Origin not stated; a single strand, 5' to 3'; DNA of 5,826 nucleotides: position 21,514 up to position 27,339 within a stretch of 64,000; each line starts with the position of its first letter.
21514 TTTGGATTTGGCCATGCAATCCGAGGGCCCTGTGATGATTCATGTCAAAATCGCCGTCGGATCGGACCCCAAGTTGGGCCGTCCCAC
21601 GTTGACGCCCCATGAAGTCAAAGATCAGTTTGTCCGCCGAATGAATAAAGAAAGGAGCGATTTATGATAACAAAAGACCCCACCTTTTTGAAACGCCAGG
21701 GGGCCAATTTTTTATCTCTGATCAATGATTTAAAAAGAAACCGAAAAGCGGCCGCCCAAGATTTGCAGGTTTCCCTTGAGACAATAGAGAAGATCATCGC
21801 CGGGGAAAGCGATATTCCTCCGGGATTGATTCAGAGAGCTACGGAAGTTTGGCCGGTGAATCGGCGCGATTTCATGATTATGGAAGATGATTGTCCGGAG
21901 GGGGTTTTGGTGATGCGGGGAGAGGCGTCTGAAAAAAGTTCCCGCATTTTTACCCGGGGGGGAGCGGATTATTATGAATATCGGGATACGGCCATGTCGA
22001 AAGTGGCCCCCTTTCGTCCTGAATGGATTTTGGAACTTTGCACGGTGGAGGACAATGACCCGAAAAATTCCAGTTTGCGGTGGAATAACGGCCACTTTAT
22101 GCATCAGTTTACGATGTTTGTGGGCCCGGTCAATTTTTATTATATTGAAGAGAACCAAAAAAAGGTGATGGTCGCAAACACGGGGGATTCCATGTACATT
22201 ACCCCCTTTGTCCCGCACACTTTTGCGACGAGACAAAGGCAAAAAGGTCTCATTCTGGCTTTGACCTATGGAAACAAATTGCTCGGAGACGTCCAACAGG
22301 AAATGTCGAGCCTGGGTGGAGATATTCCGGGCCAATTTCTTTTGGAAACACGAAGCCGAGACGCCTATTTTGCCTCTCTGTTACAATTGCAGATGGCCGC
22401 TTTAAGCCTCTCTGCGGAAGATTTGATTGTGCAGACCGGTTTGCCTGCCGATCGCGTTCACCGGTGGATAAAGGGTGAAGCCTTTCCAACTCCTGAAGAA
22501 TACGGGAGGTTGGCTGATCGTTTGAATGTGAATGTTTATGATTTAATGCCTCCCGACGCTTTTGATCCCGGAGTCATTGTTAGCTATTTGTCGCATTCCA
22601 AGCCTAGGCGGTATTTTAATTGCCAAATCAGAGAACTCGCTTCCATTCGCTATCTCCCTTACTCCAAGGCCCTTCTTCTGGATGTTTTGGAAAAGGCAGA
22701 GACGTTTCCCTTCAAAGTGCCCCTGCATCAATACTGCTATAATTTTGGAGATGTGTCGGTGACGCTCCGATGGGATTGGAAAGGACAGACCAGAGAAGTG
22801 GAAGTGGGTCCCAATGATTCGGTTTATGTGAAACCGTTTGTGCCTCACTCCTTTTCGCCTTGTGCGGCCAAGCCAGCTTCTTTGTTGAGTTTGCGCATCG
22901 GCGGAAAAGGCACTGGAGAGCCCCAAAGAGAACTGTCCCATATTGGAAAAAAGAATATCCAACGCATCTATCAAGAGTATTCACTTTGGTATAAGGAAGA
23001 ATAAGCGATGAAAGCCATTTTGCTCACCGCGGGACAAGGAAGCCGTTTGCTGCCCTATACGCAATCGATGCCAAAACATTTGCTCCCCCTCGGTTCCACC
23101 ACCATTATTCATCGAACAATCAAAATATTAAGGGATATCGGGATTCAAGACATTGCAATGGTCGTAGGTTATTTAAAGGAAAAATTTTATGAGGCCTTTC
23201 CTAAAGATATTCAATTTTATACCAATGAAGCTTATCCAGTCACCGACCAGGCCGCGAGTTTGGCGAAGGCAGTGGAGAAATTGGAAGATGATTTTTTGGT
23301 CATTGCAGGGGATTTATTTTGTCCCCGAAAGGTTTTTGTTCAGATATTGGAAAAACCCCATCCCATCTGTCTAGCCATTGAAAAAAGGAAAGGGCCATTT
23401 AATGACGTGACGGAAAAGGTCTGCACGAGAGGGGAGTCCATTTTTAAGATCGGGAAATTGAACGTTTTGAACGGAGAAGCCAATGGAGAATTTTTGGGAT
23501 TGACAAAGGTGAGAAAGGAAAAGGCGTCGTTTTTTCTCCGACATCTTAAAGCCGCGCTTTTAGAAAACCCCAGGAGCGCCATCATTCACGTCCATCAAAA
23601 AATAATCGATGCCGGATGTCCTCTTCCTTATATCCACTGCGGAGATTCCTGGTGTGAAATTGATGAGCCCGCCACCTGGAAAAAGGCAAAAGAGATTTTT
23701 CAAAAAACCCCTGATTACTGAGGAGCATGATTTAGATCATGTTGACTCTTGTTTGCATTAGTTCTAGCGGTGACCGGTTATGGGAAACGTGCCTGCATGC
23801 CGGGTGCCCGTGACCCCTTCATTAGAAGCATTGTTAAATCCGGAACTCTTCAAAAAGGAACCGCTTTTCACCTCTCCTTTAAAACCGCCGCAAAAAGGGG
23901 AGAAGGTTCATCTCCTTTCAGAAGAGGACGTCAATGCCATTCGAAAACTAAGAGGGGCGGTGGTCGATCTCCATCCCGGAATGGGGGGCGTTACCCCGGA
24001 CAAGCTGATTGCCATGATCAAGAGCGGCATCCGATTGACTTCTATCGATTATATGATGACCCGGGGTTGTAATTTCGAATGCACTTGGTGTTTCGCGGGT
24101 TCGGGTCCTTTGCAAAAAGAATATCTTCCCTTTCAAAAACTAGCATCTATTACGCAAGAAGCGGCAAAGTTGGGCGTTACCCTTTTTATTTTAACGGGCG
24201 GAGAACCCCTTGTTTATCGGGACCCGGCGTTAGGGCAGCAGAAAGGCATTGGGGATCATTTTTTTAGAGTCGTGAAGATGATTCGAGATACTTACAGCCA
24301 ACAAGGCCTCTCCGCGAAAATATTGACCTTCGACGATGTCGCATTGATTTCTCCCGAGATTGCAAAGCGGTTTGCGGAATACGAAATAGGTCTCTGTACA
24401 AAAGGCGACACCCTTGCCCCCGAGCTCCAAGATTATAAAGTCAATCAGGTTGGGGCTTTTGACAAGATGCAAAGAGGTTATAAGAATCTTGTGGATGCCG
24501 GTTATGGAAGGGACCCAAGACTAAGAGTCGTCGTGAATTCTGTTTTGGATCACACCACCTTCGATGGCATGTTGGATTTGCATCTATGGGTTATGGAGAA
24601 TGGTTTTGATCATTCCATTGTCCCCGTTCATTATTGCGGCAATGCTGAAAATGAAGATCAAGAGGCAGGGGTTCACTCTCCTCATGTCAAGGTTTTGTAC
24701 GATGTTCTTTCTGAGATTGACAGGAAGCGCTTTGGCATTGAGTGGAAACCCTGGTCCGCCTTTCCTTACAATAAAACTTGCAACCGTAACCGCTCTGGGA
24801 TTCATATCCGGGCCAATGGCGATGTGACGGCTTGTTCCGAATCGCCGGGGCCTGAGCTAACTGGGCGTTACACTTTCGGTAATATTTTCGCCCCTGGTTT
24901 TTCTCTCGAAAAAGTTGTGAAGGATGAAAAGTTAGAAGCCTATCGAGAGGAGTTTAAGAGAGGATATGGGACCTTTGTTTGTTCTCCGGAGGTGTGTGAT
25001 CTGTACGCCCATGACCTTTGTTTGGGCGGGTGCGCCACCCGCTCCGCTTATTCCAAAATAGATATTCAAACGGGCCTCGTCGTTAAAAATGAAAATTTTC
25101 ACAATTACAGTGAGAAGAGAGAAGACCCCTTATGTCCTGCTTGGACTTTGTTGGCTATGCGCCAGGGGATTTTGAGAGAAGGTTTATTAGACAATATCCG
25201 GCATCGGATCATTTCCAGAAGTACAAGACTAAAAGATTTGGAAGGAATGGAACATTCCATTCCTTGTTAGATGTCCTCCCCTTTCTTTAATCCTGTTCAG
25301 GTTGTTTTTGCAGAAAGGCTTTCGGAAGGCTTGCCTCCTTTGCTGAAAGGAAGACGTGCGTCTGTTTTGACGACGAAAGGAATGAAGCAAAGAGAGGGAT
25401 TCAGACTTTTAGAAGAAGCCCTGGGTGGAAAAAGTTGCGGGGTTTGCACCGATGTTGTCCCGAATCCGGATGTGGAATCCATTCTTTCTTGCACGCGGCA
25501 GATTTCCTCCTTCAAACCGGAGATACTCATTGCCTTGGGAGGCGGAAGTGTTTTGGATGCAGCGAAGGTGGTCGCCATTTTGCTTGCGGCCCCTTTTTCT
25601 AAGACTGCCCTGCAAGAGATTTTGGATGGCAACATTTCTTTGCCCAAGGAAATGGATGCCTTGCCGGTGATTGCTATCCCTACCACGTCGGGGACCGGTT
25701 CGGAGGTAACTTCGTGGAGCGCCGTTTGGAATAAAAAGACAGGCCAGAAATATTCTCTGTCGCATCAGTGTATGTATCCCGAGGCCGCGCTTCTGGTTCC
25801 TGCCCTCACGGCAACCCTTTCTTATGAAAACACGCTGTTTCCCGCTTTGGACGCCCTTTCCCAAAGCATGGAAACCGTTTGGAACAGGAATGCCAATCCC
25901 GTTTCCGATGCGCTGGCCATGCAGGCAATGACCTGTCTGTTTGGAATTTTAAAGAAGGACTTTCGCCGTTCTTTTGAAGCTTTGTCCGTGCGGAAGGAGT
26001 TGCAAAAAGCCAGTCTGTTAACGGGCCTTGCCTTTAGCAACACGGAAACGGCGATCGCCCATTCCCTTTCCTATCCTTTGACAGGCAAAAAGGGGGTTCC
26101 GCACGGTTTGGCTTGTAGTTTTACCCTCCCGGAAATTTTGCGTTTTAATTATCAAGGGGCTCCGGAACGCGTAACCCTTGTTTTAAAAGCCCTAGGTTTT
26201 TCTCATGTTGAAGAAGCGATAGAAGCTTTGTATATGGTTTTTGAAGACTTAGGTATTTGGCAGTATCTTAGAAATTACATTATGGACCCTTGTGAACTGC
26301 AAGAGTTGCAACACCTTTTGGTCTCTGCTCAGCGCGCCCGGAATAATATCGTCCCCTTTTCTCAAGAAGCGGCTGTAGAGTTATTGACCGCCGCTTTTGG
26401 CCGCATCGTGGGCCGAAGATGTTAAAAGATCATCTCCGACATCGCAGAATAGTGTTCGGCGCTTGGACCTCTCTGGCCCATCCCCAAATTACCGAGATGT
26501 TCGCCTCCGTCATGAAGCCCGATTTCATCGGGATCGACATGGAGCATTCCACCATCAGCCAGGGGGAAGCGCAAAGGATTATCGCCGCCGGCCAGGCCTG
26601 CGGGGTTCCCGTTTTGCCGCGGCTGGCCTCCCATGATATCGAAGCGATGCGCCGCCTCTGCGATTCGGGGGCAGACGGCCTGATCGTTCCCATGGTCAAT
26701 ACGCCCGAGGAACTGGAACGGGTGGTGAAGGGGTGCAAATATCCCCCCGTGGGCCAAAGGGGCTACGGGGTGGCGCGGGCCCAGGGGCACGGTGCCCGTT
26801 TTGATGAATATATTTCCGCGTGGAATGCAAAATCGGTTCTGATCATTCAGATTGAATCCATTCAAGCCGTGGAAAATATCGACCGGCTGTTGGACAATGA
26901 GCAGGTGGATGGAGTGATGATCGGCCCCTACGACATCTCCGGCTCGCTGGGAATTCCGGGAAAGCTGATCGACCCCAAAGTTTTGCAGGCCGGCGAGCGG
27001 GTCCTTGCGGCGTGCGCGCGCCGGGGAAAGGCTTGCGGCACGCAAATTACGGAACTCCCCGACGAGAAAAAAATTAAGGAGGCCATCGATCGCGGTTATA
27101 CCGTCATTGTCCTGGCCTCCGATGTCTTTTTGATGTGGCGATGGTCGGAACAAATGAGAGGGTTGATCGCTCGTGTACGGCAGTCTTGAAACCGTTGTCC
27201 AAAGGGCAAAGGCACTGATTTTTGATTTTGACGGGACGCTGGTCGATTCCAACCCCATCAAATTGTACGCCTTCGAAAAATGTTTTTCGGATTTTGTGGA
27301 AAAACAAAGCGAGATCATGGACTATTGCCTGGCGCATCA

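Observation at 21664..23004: Candidate methylphosphonate synthase (MpnS-type rather than HEPD-type) embedded in a surface-glycan island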

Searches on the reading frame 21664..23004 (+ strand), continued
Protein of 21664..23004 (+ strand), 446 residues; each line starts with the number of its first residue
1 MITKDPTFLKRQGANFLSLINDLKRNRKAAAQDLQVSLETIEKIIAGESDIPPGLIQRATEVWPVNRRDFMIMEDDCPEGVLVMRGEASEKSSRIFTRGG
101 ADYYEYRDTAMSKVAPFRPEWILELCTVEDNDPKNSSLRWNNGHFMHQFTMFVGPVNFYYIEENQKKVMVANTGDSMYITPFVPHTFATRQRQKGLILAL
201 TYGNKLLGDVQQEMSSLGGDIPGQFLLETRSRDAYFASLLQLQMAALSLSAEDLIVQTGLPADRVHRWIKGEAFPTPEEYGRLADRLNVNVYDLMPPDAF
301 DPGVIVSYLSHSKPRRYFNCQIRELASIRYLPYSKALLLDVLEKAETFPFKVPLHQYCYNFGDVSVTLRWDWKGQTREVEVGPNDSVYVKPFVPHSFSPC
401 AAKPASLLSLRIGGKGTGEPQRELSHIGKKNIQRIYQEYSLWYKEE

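Call 38: find_encoding_contigs(protein=P0001, flank=10000, max_places=2)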
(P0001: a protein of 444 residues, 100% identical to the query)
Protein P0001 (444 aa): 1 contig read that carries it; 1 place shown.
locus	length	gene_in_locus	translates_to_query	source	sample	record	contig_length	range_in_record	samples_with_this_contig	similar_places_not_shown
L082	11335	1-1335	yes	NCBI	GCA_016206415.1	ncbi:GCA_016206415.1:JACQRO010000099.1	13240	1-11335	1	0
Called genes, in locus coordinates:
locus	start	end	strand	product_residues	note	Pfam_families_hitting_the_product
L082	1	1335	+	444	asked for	PF13560:HTH_31 (faint), PF07883:Cupin_2 (faint)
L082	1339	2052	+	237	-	PF00483:NTP_transferase, PF12804:NTP_transf_3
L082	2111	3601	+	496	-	PF04055:Radical_SAM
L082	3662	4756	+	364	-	PF00465:Fe-ADH, PF13685:Fe-ADH_2 (weak), PF25137:ADH_Fe_C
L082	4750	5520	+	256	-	PF03328:HpcH_HpaI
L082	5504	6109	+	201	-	PF00702:Hydrolase, PF12710:HAD, PF13419:HAD_2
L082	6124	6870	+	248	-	PF00106:adh_short, PF13561:adh_short_C2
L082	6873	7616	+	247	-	PF00106:adh_short, PF01370:Epimerase, PF08659:KR, PF23441:SDR, PF13561:adh_short_C2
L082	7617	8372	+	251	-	PF02348:CTP_transf_3, PF12804:NTP_transf_3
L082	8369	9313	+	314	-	PF00389:2-Hacid_dh, PF02826:2-Hacid_dh_C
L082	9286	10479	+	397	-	PF13469:Sulfotransfer_3 (weak)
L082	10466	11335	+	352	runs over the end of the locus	PF00155:Aminotran_1_2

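Call 40: search_protein_families(library=ncbifam, proteins=[L081:5228-6439:+], max_evalue=0.001)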
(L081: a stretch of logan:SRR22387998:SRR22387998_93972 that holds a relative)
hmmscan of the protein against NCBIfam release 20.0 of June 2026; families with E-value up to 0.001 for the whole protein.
L081:5228-6439:+ (403 aa): 4 families
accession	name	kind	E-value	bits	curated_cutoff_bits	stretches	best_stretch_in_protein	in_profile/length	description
NF046086.1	BFO_1060_trans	domain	8.5e-14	51.4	200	1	136-384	103-365/365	BFO_1060 family glycosyltransferase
NF041713.1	Tar_polymTarL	equivalog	7.6e-10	38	1000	1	165-379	355-559/562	teichoic acid ribitol-phosphate polymerase TarL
NF041712.1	techglyph_taseTarF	equivalog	3.2e-08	33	550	1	125-374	141-381/388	teichoic acid glycerol-phosphate transferase TarF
TIGR04396.2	surf_polysacc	subfamily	0.00026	20.3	125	0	280-396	259-376/427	surface carbohydrate biosynthesis protein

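Call 53: list_cluster_members(proteins=[P0001, P0270, P0003, P0011])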
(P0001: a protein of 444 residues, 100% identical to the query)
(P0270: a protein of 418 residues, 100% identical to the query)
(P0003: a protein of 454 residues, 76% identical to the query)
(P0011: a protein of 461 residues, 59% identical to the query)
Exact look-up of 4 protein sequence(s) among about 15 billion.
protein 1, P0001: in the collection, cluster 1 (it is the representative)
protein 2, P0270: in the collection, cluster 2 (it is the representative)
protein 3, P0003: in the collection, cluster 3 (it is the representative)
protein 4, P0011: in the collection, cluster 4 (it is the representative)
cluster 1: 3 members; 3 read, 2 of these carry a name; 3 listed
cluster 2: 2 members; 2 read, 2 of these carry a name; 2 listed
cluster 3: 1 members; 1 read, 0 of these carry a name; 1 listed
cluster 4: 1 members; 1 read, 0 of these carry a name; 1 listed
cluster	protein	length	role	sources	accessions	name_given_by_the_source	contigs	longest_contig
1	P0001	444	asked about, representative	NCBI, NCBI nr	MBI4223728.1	MAG: hypothetical protein HY609_02240, partial [Deltaproteobacteria bacterium] | hypothetical protein [Deltaproteobacteria bacterium]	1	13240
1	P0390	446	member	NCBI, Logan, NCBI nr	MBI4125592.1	MAG: hypothetical protein HY466_06670 [Deltaproteobacteria bacterium] | hypothetical protein [Deltaproteobacteria bacterium]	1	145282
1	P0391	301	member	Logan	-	-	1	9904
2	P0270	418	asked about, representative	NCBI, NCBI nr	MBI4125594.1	MAG: radical SAM protein [Deltaproteobacteria bacterium] | radical SAM protein [Deltaproteobacteria bacterium]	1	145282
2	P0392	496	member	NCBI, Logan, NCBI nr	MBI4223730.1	MAG: radical SAM protein [Deltaproteobacteria bacterium] | radical SAM protein [Deltaproteobacteria bacterium]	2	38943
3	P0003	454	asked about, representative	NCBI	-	-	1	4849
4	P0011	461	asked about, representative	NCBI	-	-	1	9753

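Call 64: predict_structure(alignment_id=A2)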
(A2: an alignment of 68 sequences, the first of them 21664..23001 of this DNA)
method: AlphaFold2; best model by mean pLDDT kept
length: 446 residues; sequences in the alignment: 68
mean_pLDDT: 91.2   pTM: 0.85
mean pLDDT of the five models: 91.2, 90.1, 89.5, 85.9, 83.8
residues with pLDDT >= 90: 329; 70-90: 92; 50-70: 16; < 50: 9
segments of 3 or more residues with pLDDT < 50: 1-3, 441-446
pLDDT, mean of each block of 10 residues (from residue 1): 63 88 93 97 92 95 90 85 97 93 95 89 94 94 90 97 96 96 94 91 68 84 90 96 97 98 98 96 97 91 96 97 94 95 97 97 98 97 98 98 97 86 84 67 38
secondary structure, 60 per line:
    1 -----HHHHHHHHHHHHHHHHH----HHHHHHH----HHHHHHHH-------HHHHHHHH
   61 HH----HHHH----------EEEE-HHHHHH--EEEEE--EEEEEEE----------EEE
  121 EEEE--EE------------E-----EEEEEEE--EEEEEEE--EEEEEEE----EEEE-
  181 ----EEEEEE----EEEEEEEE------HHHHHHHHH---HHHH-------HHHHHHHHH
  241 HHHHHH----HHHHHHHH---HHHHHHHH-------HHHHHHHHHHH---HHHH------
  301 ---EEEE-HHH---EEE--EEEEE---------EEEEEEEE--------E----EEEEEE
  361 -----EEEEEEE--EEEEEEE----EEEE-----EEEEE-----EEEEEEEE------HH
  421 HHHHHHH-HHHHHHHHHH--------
elements in order: H6-22 H27-33 H38-45 H53-62 H67-70 E81-84 H86-91 E94-98 E101-107 E118-124 E147-153 E156-162 E165-171 E176-179 E185-190 E195-202 H209-217 H221-224 H232-246 H251-258 H262-269 H277-287 H291-294 E304-307 E315-317 E320-324 E334-341 E355-360 E366-372 E375-381 E386-389 E395-399 E405-412 H419-427 H429-438

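Call 69: fold_search(model_id=the predicted structure, library=pdb)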
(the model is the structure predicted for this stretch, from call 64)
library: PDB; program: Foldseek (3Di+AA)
matches with E <= 10: 1947; with E <= 0.001: 451
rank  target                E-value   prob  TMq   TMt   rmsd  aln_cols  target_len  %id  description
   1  6b9t_D                1.7e-60  1.00  0.93  0.91   3.7       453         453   48  Crystal structure of MPnS with substrate 2-hydroxyethylphosphonate (2-HEP) and Fe(II) bound (released 2017-12-20)
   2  6b9s_C                1.8e-60  1.00  0.93  0.95   1.5       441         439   48  MPnS crystallized in the absence of substrate (released 2017-12-20)
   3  6b9s_A                2.3e-60  1.00  0.93  0.94   2.1       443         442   48  MPnS crystallized in the absence of substrate (released 2017-12-20)
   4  6b9t_A                5.9e-60  1.00  0.92  0.92   3.5       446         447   48  Crystal structure of MPnS with substrate 2-hydroxyethylphosphonate (2-HEP) and Fe(II) bound (released 2017-12-20)
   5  6b9s_D                6.2e-60  1.00  0.93  0.94   2.4       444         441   48  MPnS crystallized in the absence of substrate (released 2017-12-20)
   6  6b9t_E                7.4e-60  1.00  0.92  0.93   4.0       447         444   48  Crystal structure of MPnS with substrate 2-hydroxyethylphosphonate (2-HEP) and Fe(II) bound (released 2017-12-20)
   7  6b9t_B                1.4e-59  1.00  0.93  0.93   3.5       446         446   48  Crystal structure of MPnS with substrate 2-hydroxyethylphosphonate (2-HEP) and Fe(II) bound (released 2017-12-20)
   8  6b9s_G                1.7e-59  1.00  0.94  0.94   2.4       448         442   48  MPnS crystallized in the absence of substrate (released 2017-12-20)
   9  6b9s_B                3.0e-58  1.00  0.92  0.93   1.7       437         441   49  MPnS crystallized in the absence of substrate (released 2017-12-20)
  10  6b9s_H                4.9e-58  1.00  0.91  0.95   1.6       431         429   49  MPnS crystallized in the absence of substrate (released 2017-12-20)
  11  6b9s_F                2.7e-51  1.00  0.84  0.94   1.5       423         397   46  MPnS crystallized in the absence of substrate (released 2017-12-20)
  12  6b9r_A                1.9e-48  1.00  0.90  0.91   3.1       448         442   36  Streptomyces albus HEPD with substrate 2-hydroxyethylphosphonate (2-HEP) and Fe(II) bound (released 2017-12-20)
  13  6b9r_C                8.5e-48  1.00  0.90  0.90   3.0       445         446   36  Streptomyces albus HEPD with substrate 2-hydroxyethylphosphonate (2-HEP) and Fe(II) bound (released 2017-12-20)
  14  3g7d                  1.5e-26  1.00  0.69  0.73   5.2       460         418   17  Native PhpD with Cadmium Atoms (released 2009-06-09)
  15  4yar                  3.9e-26  1.00  0.71  0.73   5.4       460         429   18  2-Hydroxyethylphosphonate dioxygenase (HEPD) E176H (released 2015-03-04)
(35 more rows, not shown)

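Call 79: search_protein_families(library=pfam, proteins=[L081:13218-14699:+, L081:2186-4222:+], max_evalue=5)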
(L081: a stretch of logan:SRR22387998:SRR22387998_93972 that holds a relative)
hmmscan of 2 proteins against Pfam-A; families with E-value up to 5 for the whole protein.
L081:13218-14699:+ (494 aa): 0 families

L081:2186-4222:+ (679 aa): 0 families

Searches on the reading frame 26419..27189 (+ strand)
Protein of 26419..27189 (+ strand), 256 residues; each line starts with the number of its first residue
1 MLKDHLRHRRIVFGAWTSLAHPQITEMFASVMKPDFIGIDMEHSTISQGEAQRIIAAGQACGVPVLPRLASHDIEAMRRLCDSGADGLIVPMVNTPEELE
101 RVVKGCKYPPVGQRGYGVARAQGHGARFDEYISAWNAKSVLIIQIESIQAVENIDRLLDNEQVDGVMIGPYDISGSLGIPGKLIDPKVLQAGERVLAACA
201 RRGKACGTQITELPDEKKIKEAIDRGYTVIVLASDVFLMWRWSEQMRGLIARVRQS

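Call 4: search_protein_families(library=pfam, proteins=[window:26419-27189:+], max_evalue=0.01)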
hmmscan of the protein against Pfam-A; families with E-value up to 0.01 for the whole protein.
window:26419-27189:+ (256 aa): 1 family
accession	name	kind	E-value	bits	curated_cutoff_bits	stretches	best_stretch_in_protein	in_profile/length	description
PF03328.21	HpcH_HpaI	-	2.8e-29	102.4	25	1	14-238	3-217/221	HpcH/HpaI aldolase/citrate lyase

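Call 6: search_protein_families(library=ncbifam, proteins=[window:26419-27189:+], max_evalue=0.001)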
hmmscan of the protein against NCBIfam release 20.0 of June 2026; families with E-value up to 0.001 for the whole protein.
window:26419-27189:+ (256 aa): 4 families
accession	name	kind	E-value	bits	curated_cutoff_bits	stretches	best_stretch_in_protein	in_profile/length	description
TIGR02311.1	HpaI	equivalog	1.8e-37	129.2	368.8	1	2-246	3-244/249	4-hydroxy-2-oxoheptanedioate aldolase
NF007849.0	PRK10558.1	equivalog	3.6e-33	115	393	1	2-238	10-242/256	2-dehydro-3-deoxyglucarate aldolase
NF007521.0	PRK10128.1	equivalog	1.3e-32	113.4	441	1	2-210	9-217/267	2-keto-3-deoxy-L-rhamnonate aldolase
TIGR03239.1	GarL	equivalog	3.2e-32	112.1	406.75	1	3-239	4-236/249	2-dehydro-3-deoxyglucarate aldolase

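Call 40: search_protein_families(library=ncbifam, proteins=[window:26419-27189:+], max_evalue=0.001)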
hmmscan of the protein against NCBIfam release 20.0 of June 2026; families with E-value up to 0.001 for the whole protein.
window:26419-27189:+ (256 aa): 4 families
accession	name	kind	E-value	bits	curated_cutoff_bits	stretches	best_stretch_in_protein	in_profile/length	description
TIGR02311.1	HpaI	equivalog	1.8e-37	129.2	368.8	1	2-246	3-244/249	4-hydroxy-2-oxoheptanedioate aldolase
NF007849.0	PRK10558.1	equivalog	3.6e-33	115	393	1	2-238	10-242/256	2-dehydro-3-deoxyglucarate aldolase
NF007521.0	PRK10128.1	equivalog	1.3e-32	113.4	441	1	2-210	9-217/267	2-keto-3-deoxy-L-rhamnonate aldolase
TIGR03239.1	GarL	equivalog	3.2e-32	112.1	406.75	1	3-239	4-236/249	2-dehydro-3-deoxyglucarate aldolase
